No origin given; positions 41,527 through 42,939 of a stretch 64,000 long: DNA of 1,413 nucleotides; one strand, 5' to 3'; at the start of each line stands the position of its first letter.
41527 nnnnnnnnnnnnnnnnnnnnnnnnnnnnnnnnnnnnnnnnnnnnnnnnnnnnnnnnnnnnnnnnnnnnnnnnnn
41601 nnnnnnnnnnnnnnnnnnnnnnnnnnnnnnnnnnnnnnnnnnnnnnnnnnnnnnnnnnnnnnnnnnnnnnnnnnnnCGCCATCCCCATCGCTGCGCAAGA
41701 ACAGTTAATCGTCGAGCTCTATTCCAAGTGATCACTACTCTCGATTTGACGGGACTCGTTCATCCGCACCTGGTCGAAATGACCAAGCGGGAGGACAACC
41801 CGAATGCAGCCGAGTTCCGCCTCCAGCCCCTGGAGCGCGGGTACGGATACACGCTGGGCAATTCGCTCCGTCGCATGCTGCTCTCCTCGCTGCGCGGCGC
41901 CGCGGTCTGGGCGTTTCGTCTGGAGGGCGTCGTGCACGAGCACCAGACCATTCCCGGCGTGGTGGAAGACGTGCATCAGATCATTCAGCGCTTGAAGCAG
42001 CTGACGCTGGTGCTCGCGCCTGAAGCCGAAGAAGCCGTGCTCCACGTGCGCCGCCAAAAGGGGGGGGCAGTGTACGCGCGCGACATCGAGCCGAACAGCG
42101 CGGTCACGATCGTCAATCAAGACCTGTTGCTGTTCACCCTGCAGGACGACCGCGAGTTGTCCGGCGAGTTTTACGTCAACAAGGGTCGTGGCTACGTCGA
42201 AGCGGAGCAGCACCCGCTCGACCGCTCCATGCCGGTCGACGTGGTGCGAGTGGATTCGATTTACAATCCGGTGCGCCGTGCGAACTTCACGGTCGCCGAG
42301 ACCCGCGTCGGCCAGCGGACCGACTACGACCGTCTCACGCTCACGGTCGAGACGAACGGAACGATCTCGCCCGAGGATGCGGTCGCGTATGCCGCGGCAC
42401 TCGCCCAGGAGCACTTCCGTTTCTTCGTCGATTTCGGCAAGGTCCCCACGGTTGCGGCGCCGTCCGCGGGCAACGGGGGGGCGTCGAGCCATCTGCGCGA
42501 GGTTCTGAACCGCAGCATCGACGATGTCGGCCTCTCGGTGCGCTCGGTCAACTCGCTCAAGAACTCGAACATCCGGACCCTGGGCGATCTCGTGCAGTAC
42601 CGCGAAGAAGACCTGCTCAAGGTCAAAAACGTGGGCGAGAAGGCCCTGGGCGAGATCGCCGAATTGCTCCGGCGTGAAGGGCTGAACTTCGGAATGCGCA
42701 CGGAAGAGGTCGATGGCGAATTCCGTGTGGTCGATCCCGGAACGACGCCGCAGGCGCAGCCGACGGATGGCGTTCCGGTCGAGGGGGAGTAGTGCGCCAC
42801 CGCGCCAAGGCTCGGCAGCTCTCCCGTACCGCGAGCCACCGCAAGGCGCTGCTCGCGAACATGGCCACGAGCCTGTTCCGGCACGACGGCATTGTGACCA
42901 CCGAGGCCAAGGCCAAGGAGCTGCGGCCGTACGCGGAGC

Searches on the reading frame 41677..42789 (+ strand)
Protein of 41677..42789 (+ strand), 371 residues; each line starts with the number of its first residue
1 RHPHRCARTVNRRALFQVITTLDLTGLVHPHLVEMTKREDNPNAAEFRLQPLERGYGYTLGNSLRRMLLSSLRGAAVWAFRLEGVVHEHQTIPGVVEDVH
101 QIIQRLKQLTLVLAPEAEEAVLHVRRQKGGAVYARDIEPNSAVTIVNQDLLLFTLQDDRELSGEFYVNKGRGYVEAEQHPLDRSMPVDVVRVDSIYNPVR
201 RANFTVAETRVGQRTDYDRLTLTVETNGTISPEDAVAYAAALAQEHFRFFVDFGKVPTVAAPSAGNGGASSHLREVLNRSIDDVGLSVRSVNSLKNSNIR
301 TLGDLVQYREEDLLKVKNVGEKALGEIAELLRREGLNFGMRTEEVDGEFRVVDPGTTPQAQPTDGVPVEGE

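Call 26: search_protein_families(library=ncbifam, proteins=[window:41677-42789:+], max_evalue=0.00001)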
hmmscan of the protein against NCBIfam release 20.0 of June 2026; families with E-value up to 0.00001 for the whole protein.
window:41677-42789:+ (371 aa): 9 families
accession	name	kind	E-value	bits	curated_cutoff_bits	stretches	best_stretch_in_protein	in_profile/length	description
NF003513.0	PRK05182.1-2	equivalog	4.2e-105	351.4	302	1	25-346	7-323/338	DNA-directed RNA polymerase subunit alpha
NF003519.0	PRK05182.2-5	equivalog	2.1e-101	339.1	277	1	28-343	5-319/320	DNA-directed RNA polymerase subunit alpha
TIGR02027.1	rpoA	equivalog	2.3e-93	312.7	227.8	1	45-340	2-297/298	DNA-directed RNA polymerase subunit alpha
NF003515.0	PRK05182.2-1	equivalog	1.1e-86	290.9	406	1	33-338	9-310/314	DNA-directed RNA polymerase subunit alpha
NF003516.0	PRK05182.2-2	equivalog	9.4e-82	274.7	353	1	33-341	9-306/315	DNA-directed RNA polymerase subunit alpha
NF003514.0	PRK05182.1-4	equivalog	1.6e-76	257.1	434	1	41-346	15-316/338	DNA-directed RNA polymerase subunit alpha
NF003517.0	PRK05182.2-3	equivalog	3.5e-75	253.1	356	1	29-344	10-324/344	DNA-directed RNA polymerase subunit alpha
NF003518.0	PRK05182.2-4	equivalog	1.4e-73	247.8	523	1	34-336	8-306/312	DNA-directed RNA polymerase subunit alpha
NF011498.0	PRK14906.1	equivalog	1.4e-07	29.3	1437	1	281-339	1315-1373/1459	DNA-directed RNA polymerase subunit beta'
